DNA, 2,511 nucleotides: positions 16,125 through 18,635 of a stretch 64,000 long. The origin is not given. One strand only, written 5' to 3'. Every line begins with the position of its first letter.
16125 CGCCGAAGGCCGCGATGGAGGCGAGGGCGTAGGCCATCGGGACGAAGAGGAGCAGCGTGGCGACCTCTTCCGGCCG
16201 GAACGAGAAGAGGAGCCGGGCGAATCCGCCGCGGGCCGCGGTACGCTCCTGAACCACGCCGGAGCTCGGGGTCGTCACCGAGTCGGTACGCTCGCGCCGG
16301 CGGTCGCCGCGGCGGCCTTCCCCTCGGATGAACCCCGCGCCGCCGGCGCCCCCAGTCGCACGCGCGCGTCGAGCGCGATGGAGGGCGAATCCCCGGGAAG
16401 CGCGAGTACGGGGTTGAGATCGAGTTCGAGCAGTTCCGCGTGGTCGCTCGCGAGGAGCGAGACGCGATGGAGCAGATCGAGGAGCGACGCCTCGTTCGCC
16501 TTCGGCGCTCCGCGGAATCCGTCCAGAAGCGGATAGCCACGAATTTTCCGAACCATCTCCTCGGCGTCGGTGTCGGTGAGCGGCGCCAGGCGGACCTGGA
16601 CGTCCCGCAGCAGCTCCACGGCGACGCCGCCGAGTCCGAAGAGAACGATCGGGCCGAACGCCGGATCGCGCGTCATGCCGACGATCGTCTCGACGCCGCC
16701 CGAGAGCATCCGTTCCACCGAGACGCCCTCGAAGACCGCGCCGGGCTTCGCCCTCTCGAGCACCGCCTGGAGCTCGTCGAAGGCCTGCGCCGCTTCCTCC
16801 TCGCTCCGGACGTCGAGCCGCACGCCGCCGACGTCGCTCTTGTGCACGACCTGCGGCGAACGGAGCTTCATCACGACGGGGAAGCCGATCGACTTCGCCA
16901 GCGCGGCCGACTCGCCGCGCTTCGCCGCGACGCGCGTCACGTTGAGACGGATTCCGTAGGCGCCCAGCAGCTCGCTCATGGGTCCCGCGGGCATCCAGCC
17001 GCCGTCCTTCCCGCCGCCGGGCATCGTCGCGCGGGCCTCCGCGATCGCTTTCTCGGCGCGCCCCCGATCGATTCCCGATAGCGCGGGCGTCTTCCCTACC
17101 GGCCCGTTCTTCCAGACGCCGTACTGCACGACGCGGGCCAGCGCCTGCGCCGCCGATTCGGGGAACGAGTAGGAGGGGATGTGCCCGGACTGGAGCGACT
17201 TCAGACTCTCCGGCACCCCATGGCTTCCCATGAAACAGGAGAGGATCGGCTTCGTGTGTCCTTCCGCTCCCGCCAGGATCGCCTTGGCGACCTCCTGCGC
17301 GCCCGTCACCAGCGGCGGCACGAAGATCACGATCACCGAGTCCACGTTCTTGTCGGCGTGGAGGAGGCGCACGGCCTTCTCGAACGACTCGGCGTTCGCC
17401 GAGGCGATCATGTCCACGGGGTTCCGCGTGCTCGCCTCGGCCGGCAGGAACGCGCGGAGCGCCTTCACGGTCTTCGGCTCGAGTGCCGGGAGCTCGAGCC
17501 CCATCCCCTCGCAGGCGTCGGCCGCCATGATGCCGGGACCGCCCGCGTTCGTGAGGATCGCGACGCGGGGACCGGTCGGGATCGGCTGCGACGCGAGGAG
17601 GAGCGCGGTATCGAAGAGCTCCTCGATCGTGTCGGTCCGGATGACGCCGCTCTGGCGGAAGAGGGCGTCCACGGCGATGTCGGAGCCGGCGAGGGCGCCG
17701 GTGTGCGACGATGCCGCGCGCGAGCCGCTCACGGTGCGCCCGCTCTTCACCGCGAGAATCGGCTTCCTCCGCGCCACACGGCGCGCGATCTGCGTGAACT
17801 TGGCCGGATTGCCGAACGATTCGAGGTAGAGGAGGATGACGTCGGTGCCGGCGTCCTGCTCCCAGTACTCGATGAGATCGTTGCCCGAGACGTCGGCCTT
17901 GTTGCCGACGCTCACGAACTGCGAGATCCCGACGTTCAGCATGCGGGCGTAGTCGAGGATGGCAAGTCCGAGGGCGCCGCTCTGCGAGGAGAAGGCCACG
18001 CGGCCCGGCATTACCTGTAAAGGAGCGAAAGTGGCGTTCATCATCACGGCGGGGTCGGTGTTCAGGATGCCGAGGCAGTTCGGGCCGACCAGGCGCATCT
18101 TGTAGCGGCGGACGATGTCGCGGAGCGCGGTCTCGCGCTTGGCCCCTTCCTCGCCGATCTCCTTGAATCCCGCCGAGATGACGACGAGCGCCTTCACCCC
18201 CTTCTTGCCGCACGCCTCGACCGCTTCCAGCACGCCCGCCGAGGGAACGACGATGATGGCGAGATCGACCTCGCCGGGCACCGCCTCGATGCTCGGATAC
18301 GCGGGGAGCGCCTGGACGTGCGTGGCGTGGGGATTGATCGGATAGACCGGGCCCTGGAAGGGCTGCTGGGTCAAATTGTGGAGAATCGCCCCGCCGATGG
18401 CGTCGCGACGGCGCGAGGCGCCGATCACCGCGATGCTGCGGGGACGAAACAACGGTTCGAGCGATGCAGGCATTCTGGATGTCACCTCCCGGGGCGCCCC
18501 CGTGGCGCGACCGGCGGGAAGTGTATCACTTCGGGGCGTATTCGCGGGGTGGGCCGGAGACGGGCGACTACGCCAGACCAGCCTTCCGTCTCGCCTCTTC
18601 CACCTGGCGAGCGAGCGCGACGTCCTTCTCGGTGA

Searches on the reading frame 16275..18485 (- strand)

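Call 84: search_protein_families(library=pfam, proteins=[window:16275-18485:-], max_evalue=0.00001)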
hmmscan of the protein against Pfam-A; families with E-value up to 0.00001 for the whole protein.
window:16275-18485:- (736 aa): 5 families
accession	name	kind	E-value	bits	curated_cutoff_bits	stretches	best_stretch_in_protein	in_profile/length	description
PF13549.11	ATP-grasp_5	-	1.3e-71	241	27.6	1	503-711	15-221/221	ATP-grasp domain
PF13607.11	Succ_CoA_lig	-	2.7e-57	192.8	27.4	1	160-296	1-137/138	Succinyl-CoA ligase like flavodoxin domain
PF13380.12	CoA_binding_2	-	6e-24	85.2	22.8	1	16-142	1-115/116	CoA binding domain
PF19045.5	Ligase_CoA_2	-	4.5e-14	53.2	23.7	1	308-443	1-141/162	Ligase-CoA domain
PF02629.25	CoA_binding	-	5e-14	53.3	22.3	1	15-106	3-97/97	CoA binding domain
